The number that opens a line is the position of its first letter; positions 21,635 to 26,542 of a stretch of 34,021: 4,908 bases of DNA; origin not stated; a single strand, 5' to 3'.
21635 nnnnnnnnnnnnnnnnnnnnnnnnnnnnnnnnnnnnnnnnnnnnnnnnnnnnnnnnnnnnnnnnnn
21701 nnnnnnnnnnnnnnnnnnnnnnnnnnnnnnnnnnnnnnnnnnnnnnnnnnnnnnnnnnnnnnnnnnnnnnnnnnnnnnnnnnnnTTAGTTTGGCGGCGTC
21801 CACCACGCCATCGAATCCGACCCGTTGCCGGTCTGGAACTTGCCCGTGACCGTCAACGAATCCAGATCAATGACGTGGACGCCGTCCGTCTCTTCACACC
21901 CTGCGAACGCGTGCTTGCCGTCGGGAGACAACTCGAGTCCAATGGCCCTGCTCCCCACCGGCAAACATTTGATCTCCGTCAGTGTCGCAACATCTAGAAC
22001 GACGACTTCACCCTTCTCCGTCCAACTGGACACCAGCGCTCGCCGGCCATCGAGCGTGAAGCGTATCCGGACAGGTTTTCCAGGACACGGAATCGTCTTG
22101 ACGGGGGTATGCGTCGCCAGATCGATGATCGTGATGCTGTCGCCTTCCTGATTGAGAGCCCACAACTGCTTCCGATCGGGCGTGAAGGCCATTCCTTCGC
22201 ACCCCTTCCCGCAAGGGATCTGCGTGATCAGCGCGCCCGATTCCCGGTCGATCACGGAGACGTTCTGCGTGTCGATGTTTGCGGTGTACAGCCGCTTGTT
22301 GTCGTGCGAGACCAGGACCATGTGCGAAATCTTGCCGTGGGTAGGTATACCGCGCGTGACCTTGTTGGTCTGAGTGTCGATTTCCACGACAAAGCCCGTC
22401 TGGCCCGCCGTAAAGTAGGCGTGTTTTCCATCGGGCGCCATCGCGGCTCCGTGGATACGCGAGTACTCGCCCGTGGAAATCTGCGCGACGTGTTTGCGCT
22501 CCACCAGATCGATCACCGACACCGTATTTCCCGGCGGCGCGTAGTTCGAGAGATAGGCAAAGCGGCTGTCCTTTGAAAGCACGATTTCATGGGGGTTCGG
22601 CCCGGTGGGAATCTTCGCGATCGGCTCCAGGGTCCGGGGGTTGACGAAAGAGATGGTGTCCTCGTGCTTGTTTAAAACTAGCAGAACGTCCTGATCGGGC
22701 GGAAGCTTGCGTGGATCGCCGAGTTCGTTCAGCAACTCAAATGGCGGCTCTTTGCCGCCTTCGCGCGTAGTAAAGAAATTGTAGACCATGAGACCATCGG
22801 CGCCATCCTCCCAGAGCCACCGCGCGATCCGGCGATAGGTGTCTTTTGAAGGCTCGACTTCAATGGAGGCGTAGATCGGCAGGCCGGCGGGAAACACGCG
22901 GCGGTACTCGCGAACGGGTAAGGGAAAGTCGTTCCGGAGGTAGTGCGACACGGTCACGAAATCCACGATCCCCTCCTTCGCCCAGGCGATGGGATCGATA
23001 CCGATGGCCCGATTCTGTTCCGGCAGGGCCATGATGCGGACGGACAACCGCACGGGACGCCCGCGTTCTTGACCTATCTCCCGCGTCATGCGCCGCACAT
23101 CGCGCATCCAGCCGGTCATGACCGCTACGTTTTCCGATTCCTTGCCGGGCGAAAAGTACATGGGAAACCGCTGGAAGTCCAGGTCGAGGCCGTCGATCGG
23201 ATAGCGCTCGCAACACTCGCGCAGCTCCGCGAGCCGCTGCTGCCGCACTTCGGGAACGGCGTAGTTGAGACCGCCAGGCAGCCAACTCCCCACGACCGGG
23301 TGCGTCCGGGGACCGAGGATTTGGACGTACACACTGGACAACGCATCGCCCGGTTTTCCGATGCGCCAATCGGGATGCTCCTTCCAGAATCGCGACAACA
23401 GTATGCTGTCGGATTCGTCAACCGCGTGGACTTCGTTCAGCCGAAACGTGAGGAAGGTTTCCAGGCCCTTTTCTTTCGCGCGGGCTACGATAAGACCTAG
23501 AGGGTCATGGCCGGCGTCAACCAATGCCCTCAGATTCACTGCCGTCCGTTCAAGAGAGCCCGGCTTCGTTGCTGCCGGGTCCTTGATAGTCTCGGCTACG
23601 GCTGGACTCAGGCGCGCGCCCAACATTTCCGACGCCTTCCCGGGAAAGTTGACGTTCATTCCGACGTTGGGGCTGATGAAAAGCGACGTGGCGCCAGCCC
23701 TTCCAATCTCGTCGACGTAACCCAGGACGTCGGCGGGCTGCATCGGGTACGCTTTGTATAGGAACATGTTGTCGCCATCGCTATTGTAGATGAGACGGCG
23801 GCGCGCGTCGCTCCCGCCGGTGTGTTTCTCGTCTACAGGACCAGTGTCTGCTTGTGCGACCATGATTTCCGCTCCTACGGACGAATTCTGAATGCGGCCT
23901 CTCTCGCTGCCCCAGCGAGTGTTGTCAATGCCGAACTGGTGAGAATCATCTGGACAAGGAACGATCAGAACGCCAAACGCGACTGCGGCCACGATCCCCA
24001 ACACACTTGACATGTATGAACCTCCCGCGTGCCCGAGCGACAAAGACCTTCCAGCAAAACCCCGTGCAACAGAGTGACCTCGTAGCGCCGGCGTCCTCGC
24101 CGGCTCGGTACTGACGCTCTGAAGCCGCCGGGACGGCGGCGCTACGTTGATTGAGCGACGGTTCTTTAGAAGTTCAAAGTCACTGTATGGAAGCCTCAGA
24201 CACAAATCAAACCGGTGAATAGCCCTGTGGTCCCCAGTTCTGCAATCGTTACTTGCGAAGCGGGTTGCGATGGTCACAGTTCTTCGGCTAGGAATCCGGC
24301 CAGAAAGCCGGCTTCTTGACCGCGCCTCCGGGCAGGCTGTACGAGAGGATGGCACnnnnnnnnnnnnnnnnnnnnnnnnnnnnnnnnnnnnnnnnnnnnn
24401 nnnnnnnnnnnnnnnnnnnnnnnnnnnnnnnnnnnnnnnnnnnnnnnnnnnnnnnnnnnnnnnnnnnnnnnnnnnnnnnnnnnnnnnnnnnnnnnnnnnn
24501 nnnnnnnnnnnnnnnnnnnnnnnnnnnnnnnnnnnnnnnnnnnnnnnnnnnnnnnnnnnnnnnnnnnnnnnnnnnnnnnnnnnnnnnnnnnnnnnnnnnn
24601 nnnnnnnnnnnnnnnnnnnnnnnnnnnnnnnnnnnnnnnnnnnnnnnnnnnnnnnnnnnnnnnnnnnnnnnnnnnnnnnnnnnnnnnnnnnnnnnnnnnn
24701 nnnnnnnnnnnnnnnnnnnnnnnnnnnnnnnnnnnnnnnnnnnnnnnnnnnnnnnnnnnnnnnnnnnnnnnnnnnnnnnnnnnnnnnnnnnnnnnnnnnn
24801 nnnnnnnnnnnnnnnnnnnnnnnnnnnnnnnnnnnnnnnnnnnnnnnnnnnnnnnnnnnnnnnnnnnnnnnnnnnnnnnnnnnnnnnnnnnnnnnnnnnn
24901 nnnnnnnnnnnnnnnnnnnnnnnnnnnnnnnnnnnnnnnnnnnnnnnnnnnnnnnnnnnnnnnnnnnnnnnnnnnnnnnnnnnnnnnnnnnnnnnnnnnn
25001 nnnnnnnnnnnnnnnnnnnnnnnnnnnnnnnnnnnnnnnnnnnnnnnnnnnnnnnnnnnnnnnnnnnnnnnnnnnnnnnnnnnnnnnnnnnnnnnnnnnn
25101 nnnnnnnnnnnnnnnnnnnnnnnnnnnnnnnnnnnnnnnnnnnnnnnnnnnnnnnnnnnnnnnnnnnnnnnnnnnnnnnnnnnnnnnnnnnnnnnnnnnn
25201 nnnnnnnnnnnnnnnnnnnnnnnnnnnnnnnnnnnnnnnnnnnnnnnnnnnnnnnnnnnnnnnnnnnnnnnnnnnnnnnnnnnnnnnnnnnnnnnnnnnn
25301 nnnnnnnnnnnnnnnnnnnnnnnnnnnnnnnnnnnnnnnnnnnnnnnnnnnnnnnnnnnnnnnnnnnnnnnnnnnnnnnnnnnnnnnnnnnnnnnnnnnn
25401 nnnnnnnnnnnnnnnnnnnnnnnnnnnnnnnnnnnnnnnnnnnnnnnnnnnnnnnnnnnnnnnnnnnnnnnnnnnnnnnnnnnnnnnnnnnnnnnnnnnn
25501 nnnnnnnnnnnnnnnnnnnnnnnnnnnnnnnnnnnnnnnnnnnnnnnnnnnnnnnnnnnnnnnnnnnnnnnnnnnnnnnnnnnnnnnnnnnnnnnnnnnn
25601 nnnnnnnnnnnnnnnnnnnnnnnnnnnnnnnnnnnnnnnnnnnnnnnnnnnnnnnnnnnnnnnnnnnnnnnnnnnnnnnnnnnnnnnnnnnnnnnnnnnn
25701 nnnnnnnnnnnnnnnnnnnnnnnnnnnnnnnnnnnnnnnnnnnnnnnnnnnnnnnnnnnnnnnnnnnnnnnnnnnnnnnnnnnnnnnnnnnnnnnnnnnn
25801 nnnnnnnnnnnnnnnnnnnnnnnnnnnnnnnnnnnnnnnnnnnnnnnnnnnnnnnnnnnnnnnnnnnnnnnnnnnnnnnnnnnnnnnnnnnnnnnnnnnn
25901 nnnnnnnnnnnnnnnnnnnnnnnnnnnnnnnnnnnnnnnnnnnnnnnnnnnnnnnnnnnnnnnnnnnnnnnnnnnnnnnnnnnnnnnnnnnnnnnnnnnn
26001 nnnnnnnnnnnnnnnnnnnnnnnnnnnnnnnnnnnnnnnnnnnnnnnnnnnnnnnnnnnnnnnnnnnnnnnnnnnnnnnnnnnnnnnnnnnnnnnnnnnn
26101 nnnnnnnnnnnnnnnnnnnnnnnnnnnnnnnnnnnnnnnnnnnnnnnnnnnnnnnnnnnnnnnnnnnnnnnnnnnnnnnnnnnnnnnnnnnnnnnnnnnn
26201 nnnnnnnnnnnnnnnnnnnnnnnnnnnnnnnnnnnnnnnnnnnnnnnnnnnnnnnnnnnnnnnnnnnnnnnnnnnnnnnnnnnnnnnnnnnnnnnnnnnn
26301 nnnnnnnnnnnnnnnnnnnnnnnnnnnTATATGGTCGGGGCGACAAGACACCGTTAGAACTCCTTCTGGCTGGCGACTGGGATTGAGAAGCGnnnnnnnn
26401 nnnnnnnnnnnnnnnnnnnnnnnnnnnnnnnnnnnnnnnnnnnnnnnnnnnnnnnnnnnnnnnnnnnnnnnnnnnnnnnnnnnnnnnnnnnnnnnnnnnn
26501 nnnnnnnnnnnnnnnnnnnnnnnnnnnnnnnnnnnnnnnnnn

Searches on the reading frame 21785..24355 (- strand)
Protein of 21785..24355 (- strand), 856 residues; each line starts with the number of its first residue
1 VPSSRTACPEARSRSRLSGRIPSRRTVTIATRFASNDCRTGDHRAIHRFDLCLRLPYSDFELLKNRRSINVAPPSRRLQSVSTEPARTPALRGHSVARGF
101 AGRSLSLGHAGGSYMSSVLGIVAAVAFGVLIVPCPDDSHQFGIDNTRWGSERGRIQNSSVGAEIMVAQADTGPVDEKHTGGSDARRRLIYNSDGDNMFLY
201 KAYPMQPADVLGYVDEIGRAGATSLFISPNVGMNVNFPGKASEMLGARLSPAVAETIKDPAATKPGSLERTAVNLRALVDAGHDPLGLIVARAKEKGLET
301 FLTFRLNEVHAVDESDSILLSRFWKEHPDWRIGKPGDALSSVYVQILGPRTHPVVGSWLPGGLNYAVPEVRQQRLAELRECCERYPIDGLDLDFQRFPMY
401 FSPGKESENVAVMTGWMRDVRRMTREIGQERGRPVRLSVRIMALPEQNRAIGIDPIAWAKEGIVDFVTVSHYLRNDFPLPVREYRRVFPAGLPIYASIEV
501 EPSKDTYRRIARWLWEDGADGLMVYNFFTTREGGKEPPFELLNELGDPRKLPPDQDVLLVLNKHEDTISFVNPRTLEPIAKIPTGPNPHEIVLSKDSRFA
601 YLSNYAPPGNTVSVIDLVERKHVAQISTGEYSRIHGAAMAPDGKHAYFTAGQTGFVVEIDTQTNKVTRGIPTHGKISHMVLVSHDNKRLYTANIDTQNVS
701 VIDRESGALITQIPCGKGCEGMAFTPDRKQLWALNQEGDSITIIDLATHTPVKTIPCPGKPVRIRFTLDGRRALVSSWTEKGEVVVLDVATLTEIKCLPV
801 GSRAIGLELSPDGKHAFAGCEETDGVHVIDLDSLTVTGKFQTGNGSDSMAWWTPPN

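Call 9: search_protein_families(library=pfam, proteins=[window:21785-24355:-], max_evalue=0.01)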
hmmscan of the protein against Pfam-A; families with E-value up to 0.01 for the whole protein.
window:21785-24355:- (856 aa): 10 families
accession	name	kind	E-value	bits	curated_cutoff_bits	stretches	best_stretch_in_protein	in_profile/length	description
PF02239.22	Cytochrom_D1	-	2e-17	63.3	25.5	2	688-800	239-356/368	Cytochrome D1 heme domain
PF21783.3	YNCE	-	1.9e-14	54.2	27.1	2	727-804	252-328/339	YNCE-like beta-propeller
PF25174.1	Beta-prop_THOC3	-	4.2e-14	52.6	305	1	556-731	101-269/272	THOC3 beta-propeller domain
PF24807.1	WD40_CDC20-Fz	-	1.2e-05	25.3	200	0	716-840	51-173/292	CDC20/Fizzy WD40 domain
PF02638.21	GHL10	-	1.4e-05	24.8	27.9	1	278-411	64-178/311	Glycosyl hydrolase-like 10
PF10282.15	Lactonase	-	2e-05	24.4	21.7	0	531-833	22-322/344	Lactonase, 7-bladed beta-propeller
PF25168.1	Beta-prop_WDR36-Utp21_2nd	-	0.00016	21.5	84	0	730-815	211-295/335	WDR36/Utp21 second beta-propeller domain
PF23414.1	Beta-prop_EML_2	-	0.0002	21.3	90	0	721-823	3-103/266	Echinoderm microtubule-associated protein second beta-propeller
PF24814.1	WD40_Prp19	-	0.0009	18.8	320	1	638-845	13-220/281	Prp19 WD40 domain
PF25172.1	Beta-prop_WDR3_2nd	-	0.0034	17.1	140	0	723-832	6-110/293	WDR3 second beta-propeller domain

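Call 24: search_protein_families(library=ncbifam, proteins=[window:21785-24355:-], max_evalue=0.01)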
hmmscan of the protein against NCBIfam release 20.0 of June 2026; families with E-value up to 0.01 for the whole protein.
window:21785-24355:- (856 aa): 9 families
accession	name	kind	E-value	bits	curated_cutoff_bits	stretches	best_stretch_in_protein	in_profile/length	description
TIGR03866.1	PQQ_ABC_repeats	subfamily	9e-44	149.8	287.3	3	609-794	20-201/310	PQQ-dependent catabolism-associated beta-propeller protein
TIGR02276.1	beta_rpt_yvtn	repeat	3.6e-31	106.9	27.85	4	553-593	1-41/42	beta-propeller repeat protein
NF052340.1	hydrazine_beta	equivalog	9.8e-28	97.3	560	3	679-838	37-202/372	hydrazine synthase subunit beta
NF052460.1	L-NosZ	equivalog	1e-23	83.7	700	2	610-776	65-233/480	clade III lactonase-type nitrous-oxide reductase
NF052342.1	hydrazine_BC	exception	6.2e-20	70.9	1250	3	723-831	45-154/690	hydrazine synthase subunit beta-gamma fusion subunit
NF052280.1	7_blade_YncE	equivalog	4.9e-15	55.2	400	1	587-776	128-316/338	7-bladed beta-propeller protein YncE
NF048007.1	MmpL3Stblzr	equivalog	7.6e-15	54.9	600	2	722-832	54-163/366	MmpL3/TtfA transport complex stabilizer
TIGR03907.1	QH_beta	equivalog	2.3e-06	27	223.2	1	601-692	3-98/338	quinohemoprotein amine dehydrogenase subunit beta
NF041516.1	PA2928_fam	subfamily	0.0018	17.7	70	0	611-668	315-373/376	PA2928 family protein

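Call 74: find_homologous_proteins(query=window:21785-24355:-, max_evalue=1e-30)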
Query window:21785-24355:- (856 aa): 84 proteins with E <= 1e-30 among 8000 candidates.
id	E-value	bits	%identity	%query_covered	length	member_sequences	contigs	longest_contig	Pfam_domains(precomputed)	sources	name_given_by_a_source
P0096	0.0e+0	1610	100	81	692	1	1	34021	PF10282.16,PF25174.2,PF02638.22,PF24807.2,PF21783.3,PF02239.23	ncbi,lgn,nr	ncbi:MAG: beta-propeller fold lactonase family protein [Candidatus Hydrogenedentes bacterium]|nr:bet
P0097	0.0e+0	1068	63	83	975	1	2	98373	PF25174.2,PF24814.2,PF06439.19,PF23381.2,PF21783.3,PF02239.23,PF07676.19,PF10282.16,PF25172.2,PF24807.2,PF26550.2,PF00704.35,PF23414.2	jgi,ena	-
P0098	0.0e+0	1060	64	82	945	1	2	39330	PF10282.16,PF25174.2,PF06439.19,PF23381.2,PF02638.22,PF21783.3,PF02239.23,PF24684.2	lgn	-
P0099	0.0e+0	1060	63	82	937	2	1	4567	PF25174.2,PF06439.19,PF23381.2,PF02638.22,PF21783.3,PF02239.23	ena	-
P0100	0.0e+0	1052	63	82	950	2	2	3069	PF10282.16,PF25174.2,PF06439.19,PF02638.22,PF21783.3,PF02239.23,PF23414.2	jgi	-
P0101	0.0e+0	1047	63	82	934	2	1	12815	PF25168.2,PF10282.16,PF25174.2,PF06439.19,PF23381.2,PF21783.3,PF02239.23,PF16819.12,PF07676.19,PF23414.2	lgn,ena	-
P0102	0.0e+0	1046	63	82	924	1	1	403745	PF10282.16,PF25174.2,PF06439.19,PF23381.2,PF13570.14,PF21783.3,PF02239.23,PF07676.19,PF23414.2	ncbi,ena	-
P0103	0.0e+0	1027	62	82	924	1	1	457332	PF25174.2,PF06439.19,PF23381.2,PF13570.14,PF21783.3,PF02239.23,PF23414.2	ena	-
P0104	0.0e+0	1021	61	82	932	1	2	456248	PF25174.2,PF06439.19,PF21783.3,PF26550.2,PF02239.23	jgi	jgi:DNA-binding beta-propeller fold protein YncE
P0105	0.0e+0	1013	61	82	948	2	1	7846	PF10282.16,PF25174.2,PF06439.19,PF23381.2,PF02638.22,PF21783.3,PF02239.23,PF16819.12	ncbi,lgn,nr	ncbi:MAG: DUF1080 domain-containing protein [Candidatus Hydrogenedentes bacterium]|nr:DUF1080 domain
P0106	3.5e-298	1009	60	82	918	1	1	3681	PF25174.2,PF06439.19,PF21783.3,PF26550.2,PF02239.23,PF16819.12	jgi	jgi:YVTN family beta-propeller protein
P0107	8.6e-295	998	60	82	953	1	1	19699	PF25174.2,PF06439.19,PF21783.3,PF02239.23,PF16819.12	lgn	-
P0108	1.3e-293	994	60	82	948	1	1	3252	PF10282.16,PF25174.2,PF06439.19,PF21783.3,PF02239.23,PF00704.35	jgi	jgi:YVTN family beta-propeller protein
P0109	7.8e-293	992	61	78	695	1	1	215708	PF10282.16,PF25174.2,PF23381.2,PF02638.22,PF21783.3,PF02239.23,PF16819.12,PF23414.2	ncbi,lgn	ncbi:MAG: hypothetical protein AMXMBFR84_15120 [Candidatus Hydrogenedentota bacterium]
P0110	2.5e-291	987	59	82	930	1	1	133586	PF25174.2,PF06439.19,PF02638.22,PF21783.3,PF26550.2,PF02239.23,PF16819.12,PF23414.2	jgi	-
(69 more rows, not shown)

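Call 75: find_encoding_contigs(protein=P0097, flank=7000, max_places=2)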
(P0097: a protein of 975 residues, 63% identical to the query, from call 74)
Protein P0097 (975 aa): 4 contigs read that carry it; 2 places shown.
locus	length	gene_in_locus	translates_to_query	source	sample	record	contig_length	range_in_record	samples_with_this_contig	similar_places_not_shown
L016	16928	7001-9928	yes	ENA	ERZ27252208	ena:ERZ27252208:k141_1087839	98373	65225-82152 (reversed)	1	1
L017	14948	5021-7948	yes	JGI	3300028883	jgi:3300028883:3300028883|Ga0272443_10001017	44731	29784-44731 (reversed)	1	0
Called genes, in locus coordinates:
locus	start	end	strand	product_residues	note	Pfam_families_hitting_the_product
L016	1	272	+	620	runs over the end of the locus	PF01731:Arylesterase (faint), PF08450:SGL (faint), PF10282:Lactonase (faint), PF25174:Beta-prop_THOC3 (faint), PF02239:Cytochrom_D1 (faint), PF14495:Cytochrom_C550 (faint), PF03150:CCP_MauG (faint), PF00034:Cytochrom_C (weak)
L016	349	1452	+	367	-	PF21168:FkbO_Hyg5-like_N (faint), PF01042:Ribonuc_L-PSP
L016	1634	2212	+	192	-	-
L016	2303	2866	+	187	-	PF01613:Flavin_Reduct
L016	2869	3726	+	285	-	PF01261:AP_endonuc_2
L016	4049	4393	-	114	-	PF00126:HTH_1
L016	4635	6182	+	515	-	PF03629:SASA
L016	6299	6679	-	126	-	-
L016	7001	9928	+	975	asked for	PF06439:3keto-disac_hyd, PF00704:Glyco_hydro_18 (faint), PF10282:Lactonase (faint), PF02239:Cytochrom_D1 (weak), PF21783:YNCE, PF23381:Beta-prop_IFT122_1st (weak), PF25174:Beta-prop_THOC3, PF02239:Cytochrom_D1, +6 more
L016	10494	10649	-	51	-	-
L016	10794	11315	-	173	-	PF05991:NYN_YacP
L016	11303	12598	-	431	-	PF01979:Amidohydro_1, PF12890:DHOase, PF07969:Amidohydro_3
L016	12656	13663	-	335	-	PF02729:OTCace_N, PF00185:OTCace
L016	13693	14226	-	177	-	PF14681:UPRTase (weak), PF00156:Pribosyltran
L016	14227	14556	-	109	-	PF00166:Cpn10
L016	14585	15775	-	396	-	PF03320:FBPase_glpX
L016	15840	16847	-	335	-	PF00670:AdoHcyase_NAD (faint), PF02826:2-Hacid_dh_C (weak), PF03446:NAD_binding_2 (faint), PF03807:F420_oxidored (weak), PF07991:KARI_N, PF01450:KARI_C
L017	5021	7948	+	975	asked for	PF06439:3keto-disac_hyd, PF00704:Glyco_hydro_18 (faint), PF10282:Lactonase (faint), PF02239:Cytochrom_D1 (weak), PF21783:YNCE, PF23381:Beta-prop_IFT122_1st (weak), PF25174:Beta-prop_THOC3, PF02239:Cytochrom_D1, +6 more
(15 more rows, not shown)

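Call 76: find_encoding_contigs(protein=P0098, flank=7000, max_places=2)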
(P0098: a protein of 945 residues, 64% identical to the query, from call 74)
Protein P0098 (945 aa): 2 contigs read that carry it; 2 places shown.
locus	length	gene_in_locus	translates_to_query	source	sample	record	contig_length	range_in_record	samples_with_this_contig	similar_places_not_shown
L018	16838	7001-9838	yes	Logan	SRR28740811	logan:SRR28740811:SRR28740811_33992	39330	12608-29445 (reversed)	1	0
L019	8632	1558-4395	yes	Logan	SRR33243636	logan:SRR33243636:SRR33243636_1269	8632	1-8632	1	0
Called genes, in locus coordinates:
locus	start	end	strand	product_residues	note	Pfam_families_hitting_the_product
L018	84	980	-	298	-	PF00248:Aldo_ket_red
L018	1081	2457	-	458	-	PF00072:Response_reg, PF00158:Sigma54_activat, PF14532:Sigma54_activ_2, PF07728:AAA_5 (weak), PF25601:AAA_lid_14, PF02954:HTH_8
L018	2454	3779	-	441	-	PF00672:HAMP, PF00512:HisKA, PF02518:HATPase_c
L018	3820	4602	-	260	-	PF03167:UDG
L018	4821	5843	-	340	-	PF00106:adh_short (faint), PF01073:3Beta_HSD, PF01370:Epimerase, PF04321:RmlD_sub_bind, PF16363:GDP_Man_Dehyd, PF07993:NAD_binding_4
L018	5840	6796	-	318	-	PF01073:3Beta_HSD, PF01370:Epimerase, PF04321:RmlD_sub_bind (weak), PF07993:NAD_binding_4 (faint), PF13460:NAD_binding_10 (weak), PF16363:GDP_Man_Dehyd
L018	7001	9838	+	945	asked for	PF06439:3keto-disac_hyd, PF02638:GHL10 (weak), PF10282:Lactonase (faint), PF23381:Beta-prop_IFT122_1st (weak), PF24684:Vgb_lyase (weak), PF25174:Beta-prop_THOC3, PF02239:Cytochrom_D1, PF21783:YNCE (weak)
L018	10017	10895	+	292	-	PF22700:MVD-like_N (weak), PF00288:GHMP_kinases_N, PF08544:GHMP_kinases_C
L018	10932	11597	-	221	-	PF06439:3keto-disac_hyd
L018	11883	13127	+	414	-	-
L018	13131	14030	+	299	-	PF01261:AP_endonuc_2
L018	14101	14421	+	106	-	PF01909:NTP_transf_2, PF18765:Polbeta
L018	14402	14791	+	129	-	PF05168:HEPN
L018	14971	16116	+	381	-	PF01408:GFO_IDH_MocA, PF22685:Gal80p_C-like (faint), PF22725:GFO_IDH_MocA_C3, PF02894:GFO_IDH_MocA_C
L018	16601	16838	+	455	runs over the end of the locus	PF01408:GFO_IDH_MocA, PF19051:GFO_IDH_MocA_C2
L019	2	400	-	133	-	?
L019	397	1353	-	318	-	PF01073:3Beta_HSD, PF01370:Epimerase, PF04321:RmlD_sub_bind (weak), PF07993:NAD_binding_4 (faint), PF13460:NAD_binding_10 (weak), PF16363:GDP_Man_Dehyd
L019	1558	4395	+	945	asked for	PF06439:3keto-disac_hyd, PF02638:GHL10 (weak), PF10282:Lactonase (faint), PF23381:Beta-prop_IFT122_1st (weak), PF24684:Vgb_lyase (weak), PF25174:Beta-prop_THOC3, PF02239:Cytochrom_D1, PF21783:YNCE (weak)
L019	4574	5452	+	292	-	PF22700:MVD-like_N (weak), PF00288:GHMP_kinases_N, PF08544:GHMP_kinases_C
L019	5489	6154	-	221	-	PF06439:3keto-disac_hyd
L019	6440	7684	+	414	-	-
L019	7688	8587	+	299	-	PF01261:AP_endonuc_2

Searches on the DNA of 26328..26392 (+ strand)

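Call 115: build_rna_model(alignment_id=A8, structure=none)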
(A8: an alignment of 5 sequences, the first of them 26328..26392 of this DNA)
Model R1 built from alignment A8 (5 sequences, 71 columns); structure: none (sequence only).
model positions 65; base pairs 0; branch points 0; effective number of sequences 5; information 0.685 bits per position. No base pairs: searches with it score sequence only.

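Call 116: search_with_rna_model(model_id=R1, sources=[window, L006, L007, L016, L018, L020, L021, L022, L001], max_evalue=1)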
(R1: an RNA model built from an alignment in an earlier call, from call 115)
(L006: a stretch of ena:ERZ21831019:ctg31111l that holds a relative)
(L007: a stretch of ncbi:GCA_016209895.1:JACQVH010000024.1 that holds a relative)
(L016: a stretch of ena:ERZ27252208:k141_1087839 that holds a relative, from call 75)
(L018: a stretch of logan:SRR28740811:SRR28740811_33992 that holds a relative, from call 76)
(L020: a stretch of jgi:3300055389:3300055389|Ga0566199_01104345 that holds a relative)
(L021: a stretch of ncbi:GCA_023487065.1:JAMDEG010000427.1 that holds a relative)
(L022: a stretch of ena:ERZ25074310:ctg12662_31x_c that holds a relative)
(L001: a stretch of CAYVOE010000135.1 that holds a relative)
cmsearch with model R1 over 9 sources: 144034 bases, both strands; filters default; matches with E-value up to 1: 10.
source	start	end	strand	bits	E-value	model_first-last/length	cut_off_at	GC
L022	9868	9930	+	56.4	3.2e-16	2-64/65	-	0.52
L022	6690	6753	+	51.7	9.6e-15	3-63/65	-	0.45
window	26329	26388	+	50.3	2.6e-14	5-64/65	-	0.55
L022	7455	7516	+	50.1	2.9e-14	3-64/65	-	0.5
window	19505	19556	+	41.5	1.6e-11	4-55/65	-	0.56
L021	1721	1760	+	15.5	0.0024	25-63/65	-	0.62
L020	1503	1525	+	14.3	0.0059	2-24/65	-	0.57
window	28292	28312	+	14.1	0.0066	4-24/65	-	0.62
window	21674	21694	+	14.1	0.0068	4-24/65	-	0.62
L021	1608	1635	+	10.8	0.075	5-32/65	-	0.68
